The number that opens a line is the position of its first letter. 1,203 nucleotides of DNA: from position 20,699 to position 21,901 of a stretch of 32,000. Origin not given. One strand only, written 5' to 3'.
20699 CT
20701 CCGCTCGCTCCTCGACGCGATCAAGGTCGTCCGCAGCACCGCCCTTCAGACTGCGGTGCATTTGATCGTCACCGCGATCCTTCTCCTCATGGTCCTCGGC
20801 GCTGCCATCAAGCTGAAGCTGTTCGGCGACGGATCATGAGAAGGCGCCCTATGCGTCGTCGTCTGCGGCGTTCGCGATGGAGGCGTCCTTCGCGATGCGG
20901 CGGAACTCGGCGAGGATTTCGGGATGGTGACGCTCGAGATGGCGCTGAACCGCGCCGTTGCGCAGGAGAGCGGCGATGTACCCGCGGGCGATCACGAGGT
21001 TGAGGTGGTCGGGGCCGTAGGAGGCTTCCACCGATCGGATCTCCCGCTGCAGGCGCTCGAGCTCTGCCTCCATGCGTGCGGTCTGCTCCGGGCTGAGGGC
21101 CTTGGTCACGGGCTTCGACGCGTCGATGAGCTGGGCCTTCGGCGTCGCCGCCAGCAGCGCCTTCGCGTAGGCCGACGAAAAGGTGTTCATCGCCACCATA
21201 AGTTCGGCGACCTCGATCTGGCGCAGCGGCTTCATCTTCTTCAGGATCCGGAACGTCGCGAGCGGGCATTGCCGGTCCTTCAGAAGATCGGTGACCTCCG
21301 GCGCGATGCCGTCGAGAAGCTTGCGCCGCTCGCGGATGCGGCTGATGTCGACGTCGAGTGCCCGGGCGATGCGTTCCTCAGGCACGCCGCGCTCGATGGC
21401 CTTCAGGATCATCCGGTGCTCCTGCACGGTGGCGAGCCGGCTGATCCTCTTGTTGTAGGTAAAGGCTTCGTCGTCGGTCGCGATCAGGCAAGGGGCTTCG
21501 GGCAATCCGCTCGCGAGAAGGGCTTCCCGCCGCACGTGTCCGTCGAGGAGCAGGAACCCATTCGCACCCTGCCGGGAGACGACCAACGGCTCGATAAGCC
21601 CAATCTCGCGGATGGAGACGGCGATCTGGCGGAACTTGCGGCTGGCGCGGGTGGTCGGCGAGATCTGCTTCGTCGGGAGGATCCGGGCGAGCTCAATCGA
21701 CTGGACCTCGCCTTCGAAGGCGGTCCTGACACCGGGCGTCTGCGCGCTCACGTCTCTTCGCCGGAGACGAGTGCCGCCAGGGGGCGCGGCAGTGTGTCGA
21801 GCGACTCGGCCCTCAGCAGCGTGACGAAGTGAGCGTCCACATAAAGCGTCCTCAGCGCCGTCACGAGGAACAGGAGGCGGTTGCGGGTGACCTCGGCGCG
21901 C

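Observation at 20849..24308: Inverted, translationally coupled operon: large serine recombinase plus two ParB/RepB-like paralogues inside the prophage late region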

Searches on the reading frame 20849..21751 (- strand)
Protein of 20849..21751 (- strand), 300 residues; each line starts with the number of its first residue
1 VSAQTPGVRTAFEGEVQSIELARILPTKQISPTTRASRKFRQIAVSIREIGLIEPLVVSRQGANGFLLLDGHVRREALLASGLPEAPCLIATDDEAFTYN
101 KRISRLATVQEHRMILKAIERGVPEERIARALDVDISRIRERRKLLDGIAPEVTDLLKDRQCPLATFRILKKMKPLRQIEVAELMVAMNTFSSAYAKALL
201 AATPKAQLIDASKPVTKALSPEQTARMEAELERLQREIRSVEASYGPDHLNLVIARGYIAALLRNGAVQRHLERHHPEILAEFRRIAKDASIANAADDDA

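Call 5: search_protein_families(library=pfam, proteins=[window:20849-21751:-], max_evalue=0.01)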
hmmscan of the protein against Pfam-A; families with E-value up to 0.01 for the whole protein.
window:20849-21751:- (300 aa): 2 families
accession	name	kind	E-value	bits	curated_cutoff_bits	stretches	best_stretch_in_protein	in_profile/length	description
PF07506.17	RepB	-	4.7e-48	164.1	30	1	103-283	2-185/185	RepB plasmid partitioning protein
PF02195.25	ParB_N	-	3.7e-05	24.1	26.3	1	16-94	3-81/95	ParB N-terminal domain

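Call 6: search_protein_families(library=ncbifam, proteins=[window:20849-21751:-], max_evalue=0.01)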
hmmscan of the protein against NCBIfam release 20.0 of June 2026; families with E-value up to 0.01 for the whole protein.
window:20849-21751:- (300 aa): 3 families
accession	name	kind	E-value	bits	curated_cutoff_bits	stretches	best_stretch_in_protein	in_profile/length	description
NF010406.0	PRK13832.1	subfamily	4.2e-09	35.5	640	1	38-159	27-155/578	plasmid partitioning protein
TIGR04285.1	nucleoid_noc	exception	1.4e-06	27.9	315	1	15-95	1-80/255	nucleoid occlusion protein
TIGR00180.1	parB_part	domain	0.008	16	58.45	0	14-96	3-87/186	ParB/RepB/Spo0J family partition protein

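Call 10: search_protein_families(library=padloc, proteins=[window:20849-21751:-], max_evalue=0.01)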
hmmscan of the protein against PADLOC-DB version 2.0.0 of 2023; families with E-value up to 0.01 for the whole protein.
window:20849-21751:- (300 aa): 1 family
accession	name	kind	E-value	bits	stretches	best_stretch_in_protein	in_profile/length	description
PDLC03229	MTase_II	-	0.00027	17.8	1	15-92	9-85/436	Type II methyltransferase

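Call 11: search_dna_similar(query=window:20849-21751:-, collection=plasmids, mode=protein, max_rows=30)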
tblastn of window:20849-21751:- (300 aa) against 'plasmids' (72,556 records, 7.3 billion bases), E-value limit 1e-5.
Records with a match: 117; places in all: 179; records where one place covers at least 80% of the query: 89.
Best place of each record, by identity: <60% 117.
By first word of the organism name: Sinorhizobium 50; Agrobacterium 17; Mesorhizobium 8; Rhizobium 6; Paraburkholderia 5; Sphingobium 5; Roseomonas 4; Burkholderia 4; Pseudomonas 2; Marinibacterium 1; and 15 more.
By predicted mobility (MOB-suite, as given by PLSDB): conjugative 74; non-mobilizable 38; mobilizable 5.
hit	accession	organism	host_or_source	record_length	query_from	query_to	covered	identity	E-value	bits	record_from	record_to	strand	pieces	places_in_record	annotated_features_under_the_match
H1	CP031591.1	Marinibacterium anthonyi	Isolate culture,marine surface water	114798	1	286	95%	53.3%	7e-88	293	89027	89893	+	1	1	plasmid partitioning protein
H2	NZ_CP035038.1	Sinorhizobium fredii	single cell,soil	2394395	7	286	93%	53.7%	8e-68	304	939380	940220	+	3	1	none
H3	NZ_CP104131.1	Sinorhizobium sp. K101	Phaseolus vulgaris,cell ...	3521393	1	286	95%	51.9%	1e-86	290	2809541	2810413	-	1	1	none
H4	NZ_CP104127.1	Sinorhizobium sp. M103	Phaseolus vulgaris,cell ...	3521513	1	286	95%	51.9%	1e-86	290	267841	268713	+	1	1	none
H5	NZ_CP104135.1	Sinorhizobium sp. C101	Phaseolus vulgaris,cell ...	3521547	1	286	95%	51.9%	1e-86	290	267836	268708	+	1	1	none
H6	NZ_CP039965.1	Pseudorhodobacter turbinis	single bacterial isolate,Turban shell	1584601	4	286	94%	51.9%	2e-87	292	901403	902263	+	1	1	record has no annotation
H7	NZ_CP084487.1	Ensifer adhaerens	cellculture,soil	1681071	8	286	93%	52.3%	8e-83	278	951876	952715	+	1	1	none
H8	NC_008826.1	Methylibium petroleiphilum PM1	-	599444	2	286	95%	51.0%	1e-81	275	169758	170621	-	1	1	plasmid partitioning protein RepB C-terminal domain-containing protein | ParB/RepB/Spo0J family partition protein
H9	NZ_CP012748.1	Paraburkholderia caribensis MBA4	soil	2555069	3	286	95%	50.2%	2e-78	266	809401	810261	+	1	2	none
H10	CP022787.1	Ralstonia solanacearum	Solanum tuberosum,single cell,Potato ...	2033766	7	286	93%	49.5%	3e-77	263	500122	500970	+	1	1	chromosome partitioning protein ParB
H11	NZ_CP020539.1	Sphingobium herbicidovorans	cell culture,soil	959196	8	286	93%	49.3%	2e-76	260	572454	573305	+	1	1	plasmid partitioning protein RepB C-terminal domain-containing protein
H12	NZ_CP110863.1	Lactiplantibacillus plantarum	fish,tissue sample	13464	1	286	95%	47.9%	2e-78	266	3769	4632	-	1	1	record has no annotation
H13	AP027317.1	Sphingobium sp. TomMM15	-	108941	8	286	93%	48.9%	7e-76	259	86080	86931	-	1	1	hypothetical protein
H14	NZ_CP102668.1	Sphingobium sp. JS3065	whole organism,chemical plant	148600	8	286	93%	48.9%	3e-75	257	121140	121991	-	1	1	plasmid partitioning protein RepB C-terminal domain-containing protein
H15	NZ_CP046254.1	Sphingobium sp. CAP-1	cell culture,activated sludge of ...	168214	8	286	93%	48.6%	1e-75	258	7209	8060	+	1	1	plasmid partitioning protein RepB C-terminal domain-containing protein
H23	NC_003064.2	Agrobacterium fabrum str. C58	-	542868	8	286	93%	48.2%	2e-81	275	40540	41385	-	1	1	plasmid partitioning protein RepB C-terminal domain-containing protein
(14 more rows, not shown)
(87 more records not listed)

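Call 12: search_dna_similar(query=window:20849-21751:-, collection=phages, mode=protein, max_rows=30)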
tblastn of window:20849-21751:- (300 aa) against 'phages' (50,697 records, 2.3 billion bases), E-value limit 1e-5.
Records with a match: 1; places in all: 1; records where one place covers at least 80% of the query: 1.
Best place of each record, by identity: <60% 1.
By first word of the organism name: Bacteriophage 1.
By host as written in the record: - 1.
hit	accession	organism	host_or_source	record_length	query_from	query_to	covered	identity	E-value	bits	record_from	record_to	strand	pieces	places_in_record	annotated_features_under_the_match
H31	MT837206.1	Bacteriophage sp.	human fecal samples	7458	11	286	92%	43.4%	4e-68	234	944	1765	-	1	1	record has no annotation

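Call 13: get_annotated_region(hit=H23, flank=6000)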
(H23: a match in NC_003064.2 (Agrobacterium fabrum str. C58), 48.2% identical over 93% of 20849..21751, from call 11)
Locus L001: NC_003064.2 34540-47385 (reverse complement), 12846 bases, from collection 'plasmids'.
description: Agrobacterium fabrum str. C58 plasmid At, complete sequence
organism: Agrobacterium fabrum str. C58 (NCBI taxid 176299)
taxonomy: Bacteria; Pseudomonadota; Alphaproteobacteria; Hyphomicrobiales; Rhizobiaceae; Agrobacterium; Agrobacterium fabrum; Agrobacterium fabrum str. C58
host: -; source: -; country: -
typing (MOB-suite, as given by PLSDB): conjugative; relaxase MOBQ; mating-pair formation MPF_T
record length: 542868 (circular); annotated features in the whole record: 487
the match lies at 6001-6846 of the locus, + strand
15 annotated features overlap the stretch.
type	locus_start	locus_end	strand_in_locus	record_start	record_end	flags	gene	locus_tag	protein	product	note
CDS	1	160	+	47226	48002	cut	xth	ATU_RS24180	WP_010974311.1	exodeoxyribonuclease III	GO:0006281 - DNA repair [Evidence IEA]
CDS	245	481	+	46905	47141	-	-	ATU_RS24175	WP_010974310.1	hypothetical protein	-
CDS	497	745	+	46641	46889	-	-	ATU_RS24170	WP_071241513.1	hypothetical protein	-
CDS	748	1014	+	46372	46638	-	-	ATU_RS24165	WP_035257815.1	hypothetical protein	-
CDS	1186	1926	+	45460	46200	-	-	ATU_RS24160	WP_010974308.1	DUF6088 family protein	-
CDS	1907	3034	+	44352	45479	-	-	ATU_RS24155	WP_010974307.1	nucleotidyl transferase AbiEii/AbiGii toxin family protein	-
CDS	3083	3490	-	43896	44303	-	-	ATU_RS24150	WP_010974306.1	hypothetical protein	-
CDS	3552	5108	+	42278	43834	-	-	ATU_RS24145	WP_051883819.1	recombinase family protein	-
CDS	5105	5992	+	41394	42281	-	-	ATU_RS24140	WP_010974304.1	plasmid partitioning protein RepB C-terminal domain-containing protein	-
CDS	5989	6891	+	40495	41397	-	-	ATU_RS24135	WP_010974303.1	plasmid partitioning protein RepB C-terminal domain-containing protein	-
CDS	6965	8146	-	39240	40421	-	-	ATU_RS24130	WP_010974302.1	Fic family protein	-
CDS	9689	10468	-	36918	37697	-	-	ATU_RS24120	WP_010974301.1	hypothetical protein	-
CDS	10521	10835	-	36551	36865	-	-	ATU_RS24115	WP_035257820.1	DUF6804 family protein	-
CDS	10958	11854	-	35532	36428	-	-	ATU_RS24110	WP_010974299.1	hypothetical protein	-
CDS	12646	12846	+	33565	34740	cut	-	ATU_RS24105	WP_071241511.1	hypothetical protein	-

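Call 14: get_annotated_region(hit=H8, flank=6000)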
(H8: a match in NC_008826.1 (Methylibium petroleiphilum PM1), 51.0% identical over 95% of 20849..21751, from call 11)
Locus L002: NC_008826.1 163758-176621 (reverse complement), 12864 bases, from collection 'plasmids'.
description: Methylibium petroleiphilum PM1 plasmid RPME01, complete sequence
organism: Methylibium petroleiphilum PM1 (NCBI taxid 420662)
taxonomy: Bacteria; Pseudomonadota; Betaproteobacteria; Burkholderiales; Sphaerotilaceae; Methylibium; Methylibium petroleiphilum; Methylibium petroleiphilum PM1
host: -; source: -; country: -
typing (MOB-suite, as given by PLSDB): conjugative; relaxase MOBP; mating-pair formation MPF_F
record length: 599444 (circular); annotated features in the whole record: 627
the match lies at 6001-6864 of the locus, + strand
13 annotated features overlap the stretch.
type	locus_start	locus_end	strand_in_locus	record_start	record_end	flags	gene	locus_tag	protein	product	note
CDS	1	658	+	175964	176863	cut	-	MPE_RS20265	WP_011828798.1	DnaB-like helicase C-terminal domain-containing protein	-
CDS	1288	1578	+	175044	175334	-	-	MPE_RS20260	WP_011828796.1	hypothetical protein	-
CDS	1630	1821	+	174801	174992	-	-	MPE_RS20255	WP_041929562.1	hypothetical protein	-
CDS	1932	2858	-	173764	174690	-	-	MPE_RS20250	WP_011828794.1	HNH endonuclease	-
CDS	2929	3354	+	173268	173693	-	-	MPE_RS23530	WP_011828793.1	hypothetical protein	-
CDS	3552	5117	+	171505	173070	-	-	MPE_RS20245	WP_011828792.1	recombinase family protein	GO:0006310 - DNA recombination [Evidence IEA]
CDS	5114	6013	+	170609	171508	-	-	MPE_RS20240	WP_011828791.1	ParB/RepB/Spo0J family partition protein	GO:0007059 - chromosome segregation [Evidence IEA]; GO:0000910 - cytokinesis [Evidence IEA]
CDS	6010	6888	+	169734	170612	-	-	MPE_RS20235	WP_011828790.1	plasmid partitioning protein RepB C-terminal domain-containing protein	-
CDS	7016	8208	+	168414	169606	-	-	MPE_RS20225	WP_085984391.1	IS3-like element ISMpe1 family transposase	-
CDS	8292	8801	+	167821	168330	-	-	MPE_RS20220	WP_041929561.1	hypothetical protein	-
CDS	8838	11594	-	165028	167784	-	-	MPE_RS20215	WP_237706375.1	DNA phosphorothioation-associated putative methyltransferase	-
CDS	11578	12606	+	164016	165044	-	-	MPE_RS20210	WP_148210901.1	hypothetical protein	-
CDS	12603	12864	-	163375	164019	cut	-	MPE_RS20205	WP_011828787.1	class I SAM-dependent methyltransferase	-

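Call 15: get_annotated_region(hit=H1, flank=6000)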
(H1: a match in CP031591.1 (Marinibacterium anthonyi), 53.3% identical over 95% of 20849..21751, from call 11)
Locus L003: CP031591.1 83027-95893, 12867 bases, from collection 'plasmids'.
description: Marinibacterium anthonyi strain La 6 plasmid pLA6_006, complete sequence
organism: Marinibacterium anthonyi (NCBI taxid 2301217)
taxonomy: Bacteria; Pseudomonadota; Alphaproteobacteria; Rhodobacterales; Paracoccaceae; Marinibacterium; Marinibacterium anthonyi
host: -; source: Isolate culture,marine surface water; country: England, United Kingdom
typing (MOB-suite, as given by PLSDB): conjugative; relaxase MOBP; mating-pair formation MPF_T
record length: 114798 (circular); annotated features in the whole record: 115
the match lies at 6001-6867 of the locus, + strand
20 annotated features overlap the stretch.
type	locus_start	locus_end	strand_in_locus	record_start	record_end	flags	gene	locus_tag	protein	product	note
CDS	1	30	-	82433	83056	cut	nicF_3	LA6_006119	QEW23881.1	Maleamate amidohydrolase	-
CDS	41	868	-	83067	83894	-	kdgR_7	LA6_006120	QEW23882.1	Transcriptional regulator KdgR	-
CDS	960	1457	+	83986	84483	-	-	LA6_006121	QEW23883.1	hypothetical protein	-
CDS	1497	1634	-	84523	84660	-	-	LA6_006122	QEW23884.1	hypothetical protein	-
CDS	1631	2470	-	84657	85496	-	-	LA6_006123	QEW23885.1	hypothetical protein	-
CDS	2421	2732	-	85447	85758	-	parE_2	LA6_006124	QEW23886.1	Gyrase inhibitor ParE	-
CDS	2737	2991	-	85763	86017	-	parD4_3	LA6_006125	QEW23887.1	Antitoxin ParD4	-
CDS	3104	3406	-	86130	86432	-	-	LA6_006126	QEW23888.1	hypothetical protein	-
CDS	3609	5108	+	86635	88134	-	-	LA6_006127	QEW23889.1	Recombinase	-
CDS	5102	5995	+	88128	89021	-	-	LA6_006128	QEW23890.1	plasmid partitioning protein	-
CDS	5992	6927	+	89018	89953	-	-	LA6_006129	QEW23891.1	plasmid partitioning protein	-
CDS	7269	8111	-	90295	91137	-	-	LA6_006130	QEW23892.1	hypothetical protein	-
CDS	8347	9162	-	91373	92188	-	-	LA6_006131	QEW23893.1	hypothetical protein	-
CDS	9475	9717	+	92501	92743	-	-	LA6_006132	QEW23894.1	putative addiction module antidote protein, family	-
CDS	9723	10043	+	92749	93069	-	parE1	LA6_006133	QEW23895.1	Toxin ParE1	-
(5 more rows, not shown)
